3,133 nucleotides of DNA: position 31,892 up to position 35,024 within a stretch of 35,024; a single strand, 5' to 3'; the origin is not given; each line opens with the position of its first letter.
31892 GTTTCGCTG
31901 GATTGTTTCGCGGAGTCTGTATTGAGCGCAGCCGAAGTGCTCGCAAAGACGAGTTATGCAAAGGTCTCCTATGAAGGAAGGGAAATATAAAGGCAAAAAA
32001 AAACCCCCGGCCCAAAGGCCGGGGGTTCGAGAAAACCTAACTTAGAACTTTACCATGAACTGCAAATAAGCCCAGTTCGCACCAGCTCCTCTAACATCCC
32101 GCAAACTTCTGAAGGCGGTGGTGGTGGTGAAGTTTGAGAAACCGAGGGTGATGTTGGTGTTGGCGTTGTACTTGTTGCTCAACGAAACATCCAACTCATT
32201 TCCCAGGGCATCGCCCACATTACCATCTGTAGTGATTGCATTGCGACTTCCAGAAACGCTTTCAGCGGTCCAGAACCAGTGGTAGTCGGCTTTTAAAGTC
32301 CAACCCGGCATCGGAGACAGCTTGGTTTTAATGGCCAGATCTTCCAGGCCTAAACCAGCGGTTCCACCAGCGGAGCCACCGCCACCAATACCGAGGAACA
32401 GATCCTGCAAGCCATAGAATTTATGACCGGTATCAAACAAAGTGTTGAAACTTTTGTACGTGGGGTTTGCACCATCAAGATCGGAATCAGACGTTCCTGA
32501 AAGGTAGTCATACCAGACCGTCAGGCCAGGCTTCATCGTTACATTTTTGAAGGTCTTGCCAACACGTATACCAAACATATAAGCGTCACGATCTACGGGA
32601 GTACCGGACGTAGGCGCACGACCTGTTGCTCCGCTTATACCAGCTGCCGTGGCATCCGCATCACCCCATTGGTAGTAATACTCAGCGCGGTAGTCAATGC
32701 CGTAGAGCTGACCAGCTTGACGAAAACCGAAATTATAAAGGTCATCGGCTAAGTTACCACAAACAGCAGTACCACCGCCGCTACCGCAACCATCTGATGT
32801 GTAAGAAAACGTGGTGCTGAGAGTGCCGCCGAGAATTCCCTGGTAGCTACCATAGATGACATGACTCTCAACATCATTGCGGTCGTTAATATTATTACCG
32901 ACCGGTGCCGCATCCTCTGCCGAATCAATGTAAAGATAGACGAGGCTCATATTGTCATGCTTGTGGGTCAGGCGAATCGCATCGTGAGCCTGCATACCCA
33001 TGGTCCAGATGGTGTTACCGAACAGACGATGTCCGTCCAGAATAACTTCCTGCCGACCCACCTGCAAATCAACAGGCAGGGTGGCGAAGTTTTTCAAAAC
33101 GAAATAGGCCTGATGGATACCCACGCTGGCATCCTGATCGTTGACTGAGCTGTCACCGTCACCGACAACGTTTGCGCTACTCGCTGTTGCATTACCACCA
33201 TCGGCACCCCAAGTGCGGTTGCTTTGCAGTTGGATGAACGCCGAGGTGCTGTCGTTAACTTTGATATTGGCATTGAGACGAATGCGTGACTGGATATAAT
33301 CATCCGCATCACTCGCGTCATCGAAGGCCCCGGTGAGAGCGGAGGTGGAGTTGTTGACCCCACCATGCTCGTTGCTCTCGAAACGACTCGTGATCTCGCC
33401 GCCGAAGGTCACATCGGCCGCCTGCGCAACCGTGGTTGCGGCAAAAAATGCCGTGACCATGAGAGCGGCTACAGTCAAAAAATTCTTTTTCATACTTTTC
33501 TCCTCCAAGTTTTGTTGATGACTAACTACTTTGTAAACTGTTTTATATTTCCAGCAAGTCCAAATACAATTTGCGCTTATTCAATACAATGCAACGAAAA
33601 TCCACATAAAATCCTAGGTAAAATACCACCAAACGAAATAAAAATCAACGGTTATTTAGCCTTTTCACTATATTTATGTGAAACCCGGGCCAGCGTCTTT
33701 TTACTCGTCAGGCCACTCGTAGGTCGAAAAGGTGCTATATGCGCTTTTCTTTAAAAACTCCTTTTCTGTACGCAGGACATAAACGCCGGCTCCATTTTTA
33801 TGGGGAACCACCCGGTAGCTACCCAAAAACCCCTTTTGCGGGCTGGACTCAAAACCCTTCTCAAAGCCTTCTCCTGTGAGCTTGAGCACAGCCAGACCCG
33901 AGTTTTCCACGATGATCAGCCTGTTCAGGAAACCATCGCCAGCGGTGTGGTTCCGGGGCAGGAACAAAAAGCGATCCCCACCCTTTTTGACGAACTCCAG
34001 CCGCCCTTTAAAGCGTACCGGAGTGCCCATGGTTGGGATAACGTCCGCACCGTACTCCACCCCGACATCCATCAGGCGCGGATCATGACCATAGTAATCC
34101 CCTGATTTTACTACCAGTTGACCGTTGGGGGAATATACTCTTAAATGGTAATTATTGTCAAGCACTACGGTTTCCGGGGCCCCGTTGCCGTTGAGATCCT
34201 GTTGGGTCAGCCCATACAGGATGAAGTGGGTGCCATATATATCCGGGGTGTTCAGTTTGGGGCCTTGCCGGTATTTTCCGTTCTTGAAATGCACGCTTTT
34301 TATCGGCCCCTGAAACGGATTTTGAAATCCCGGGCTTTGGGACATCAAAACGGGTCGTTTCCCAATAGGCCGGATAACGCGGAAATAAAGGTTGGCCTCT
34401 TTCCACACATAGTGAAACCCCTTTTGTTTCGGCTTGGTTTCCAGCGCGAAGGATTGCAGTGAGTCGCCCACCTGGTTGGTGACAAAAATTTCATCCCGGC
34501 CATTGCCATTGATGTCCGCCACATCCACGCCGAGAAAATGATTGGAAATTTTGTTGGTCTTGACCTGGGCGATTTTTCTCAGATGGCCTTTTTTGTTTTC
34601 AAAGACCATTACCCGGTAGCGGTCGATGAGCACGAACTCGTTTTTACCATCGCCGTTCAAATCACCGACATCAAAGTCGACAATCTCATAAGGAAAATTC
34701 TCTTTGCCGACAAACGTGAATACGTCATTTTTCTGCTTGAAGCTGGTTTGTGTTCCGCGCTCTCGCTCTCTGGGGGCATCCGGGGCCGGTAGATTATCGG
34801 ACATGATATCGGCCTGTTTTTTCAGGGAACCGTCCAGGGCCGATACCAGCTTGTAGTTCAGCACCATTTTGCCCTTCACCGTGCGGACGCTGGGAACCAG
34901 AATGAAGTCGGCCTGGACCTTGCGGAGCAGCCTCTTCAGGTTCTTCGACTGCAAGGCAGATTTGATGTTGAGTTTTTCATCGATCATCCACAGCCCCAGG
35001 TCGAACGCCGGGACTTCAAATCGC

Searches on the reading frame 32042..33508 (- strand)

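Call 7: search_protein_families(library=pfam, proteins=[window:32042-33508:-], max_evalue=0.001)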
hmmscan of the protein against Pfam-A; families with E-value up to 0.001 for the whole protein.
window:32042-33508:- (488 aa): 2 families
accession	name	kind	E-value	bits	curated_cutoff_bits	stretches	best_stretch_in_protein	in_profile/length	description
PF13372.12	Alginate_exp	-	1.9e-27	96.5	25.2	1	67-468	27-383/395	Alginate export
PF11853.14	DUF3373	-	2.4e-08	33.9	26.1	1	68-152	4-90/409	Protein of unknown function (DUF3373)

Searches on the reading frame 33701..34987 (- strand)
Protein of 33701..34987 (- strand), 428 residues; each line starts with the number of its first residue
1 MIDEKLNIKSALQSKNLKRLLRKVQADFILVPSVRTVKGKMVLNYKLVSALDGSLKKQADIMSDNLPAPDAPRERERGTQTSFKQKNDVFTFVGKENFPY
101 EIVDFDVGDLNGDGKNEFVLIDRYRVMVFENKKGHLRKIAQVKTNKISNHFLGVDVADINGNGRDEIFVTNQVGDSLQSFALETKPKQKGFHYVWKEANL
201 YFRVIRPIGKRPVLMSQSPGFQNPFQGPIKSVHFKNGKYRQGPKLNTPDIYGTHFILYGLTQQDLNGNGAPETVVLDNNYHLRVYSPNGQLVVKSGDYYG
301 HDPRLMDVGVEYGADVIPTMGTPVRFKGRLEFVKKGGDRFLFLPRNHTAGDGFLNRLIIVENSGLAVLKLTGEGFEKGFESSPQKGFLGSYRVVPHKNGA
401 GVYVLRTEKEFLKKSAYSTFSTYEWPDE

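Call 7: search_protein_families(library=pfam, proteins=[window:33701-34987:-], max_evalue=0.001)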
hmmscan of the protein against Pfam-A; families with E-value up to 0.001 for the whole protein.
window:33701-34987:- (428 aa): 2 families
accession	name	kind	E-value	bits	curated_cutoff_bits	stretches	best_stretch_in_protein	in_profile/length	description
PF13517.12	FG-GAP_3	-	8.2e-14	52.4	26.9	1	109-169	1-61/61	FG-GAP-like repeat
PF01839.29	FG-GAP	-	2.3e-06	27.8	22.1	0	154-175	5-26/37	FG-GAP repeat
